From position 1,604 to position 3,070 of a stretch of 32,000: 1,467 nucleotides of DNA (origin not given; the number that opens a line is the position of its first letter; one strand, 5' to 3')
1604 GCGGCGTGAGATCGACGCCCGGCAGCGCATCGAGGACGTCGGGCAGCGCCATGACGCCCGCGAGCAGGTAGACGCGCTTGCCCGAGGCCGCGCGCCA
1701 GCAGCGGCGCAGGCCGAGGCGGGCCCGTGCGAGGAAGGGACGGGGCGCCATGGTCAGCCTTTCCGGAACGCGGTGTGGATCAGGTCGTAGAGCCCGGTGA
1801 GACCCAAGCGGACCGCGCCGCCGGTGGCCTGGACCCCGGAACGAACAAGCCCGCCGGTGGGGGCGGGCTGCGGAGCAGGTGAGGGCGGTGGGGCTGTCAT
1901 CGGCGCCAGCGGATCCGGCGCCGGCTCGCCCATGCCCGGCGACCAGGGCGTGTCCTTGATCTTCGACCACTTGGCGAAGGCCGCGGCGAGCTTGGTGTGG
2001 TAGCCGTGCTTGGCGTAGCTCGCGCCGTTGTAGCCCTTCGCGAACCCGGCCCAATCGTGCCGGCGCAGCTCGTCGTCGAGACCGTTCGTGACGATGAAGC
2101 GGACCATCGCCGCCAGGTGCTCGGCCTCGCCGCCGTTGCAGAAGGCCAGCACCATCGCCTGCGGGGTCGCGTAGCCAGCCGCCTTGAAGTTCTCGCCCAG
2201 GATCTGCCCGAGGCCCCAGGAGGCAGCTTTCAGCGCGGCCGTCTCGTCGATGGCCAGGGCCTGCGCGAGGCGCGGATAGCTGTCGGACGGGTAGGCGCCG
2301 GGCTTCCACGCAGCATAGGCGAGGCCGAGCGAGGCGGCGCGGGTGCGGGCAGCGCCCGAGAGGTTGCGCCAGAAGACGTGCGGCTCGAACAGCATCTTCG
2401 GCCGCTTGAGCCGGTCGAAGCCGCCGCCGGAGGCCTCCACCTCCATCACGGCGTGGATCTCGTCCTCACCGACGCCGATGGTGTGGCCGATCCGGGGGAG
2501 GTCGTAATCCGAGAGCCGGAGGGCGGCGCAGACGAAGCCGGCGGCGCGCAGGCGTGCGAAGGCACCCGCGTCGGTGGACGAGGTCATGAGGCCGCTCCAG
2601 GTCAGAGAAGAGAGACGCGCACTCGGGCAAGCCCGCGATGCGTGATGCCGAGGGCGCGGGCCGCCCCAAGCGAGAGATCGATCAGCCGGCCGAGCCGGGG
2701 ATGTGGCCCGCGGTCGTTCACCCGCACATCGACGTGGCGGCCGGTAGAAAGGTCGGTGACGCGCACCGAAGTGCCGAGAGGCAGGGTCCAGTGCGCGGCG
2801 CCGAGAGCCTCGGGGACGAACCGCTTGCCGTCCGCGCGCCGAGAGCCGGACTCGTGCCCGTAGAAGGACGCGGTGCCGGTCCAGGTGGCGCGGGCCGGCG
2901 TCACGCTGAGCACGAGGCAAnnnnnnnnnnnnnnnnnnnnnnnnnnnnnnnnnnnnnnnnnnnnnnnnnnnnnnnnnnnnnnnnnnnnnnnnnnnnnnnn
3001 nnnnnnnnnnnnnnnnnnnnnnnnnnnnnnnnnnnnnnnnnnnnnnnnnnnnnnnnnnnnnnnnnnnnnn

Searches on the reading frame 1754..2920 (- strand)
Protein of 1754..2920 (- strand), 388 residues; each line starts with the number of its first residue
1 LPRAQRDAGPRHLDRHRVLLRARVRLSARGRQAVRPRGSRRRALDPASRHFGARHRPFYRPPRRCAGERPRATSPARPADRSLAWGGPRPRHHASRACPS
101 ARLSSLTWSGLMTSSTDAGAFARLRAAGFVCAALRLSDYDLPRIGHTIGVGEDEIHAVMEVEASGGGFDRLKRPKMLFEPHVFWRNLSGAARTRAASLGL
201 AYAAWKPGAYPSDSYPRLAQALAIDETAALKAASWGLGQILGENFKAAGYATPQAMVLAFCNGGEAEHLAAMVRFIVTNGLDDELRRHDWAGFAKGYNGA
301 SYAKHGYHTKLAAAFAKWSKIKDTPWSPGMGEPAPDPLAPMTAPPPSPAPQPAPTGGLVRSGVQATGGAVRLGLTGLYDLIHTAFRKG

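Call 64: search_protein_families(library=pfam, proteins=[window:1754-2920:-], max_evalue=0.001)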
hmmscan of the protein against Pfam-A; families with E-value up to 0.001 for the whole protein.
window:1754-2920:- (388 aa): 1 family
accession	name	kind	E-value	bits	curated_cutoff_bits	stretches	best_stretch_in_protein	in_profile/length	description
PF11860.13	Muramidase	-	3.2e-48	164.8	22.3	1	154-318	4-174/175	N-acetylmuramidase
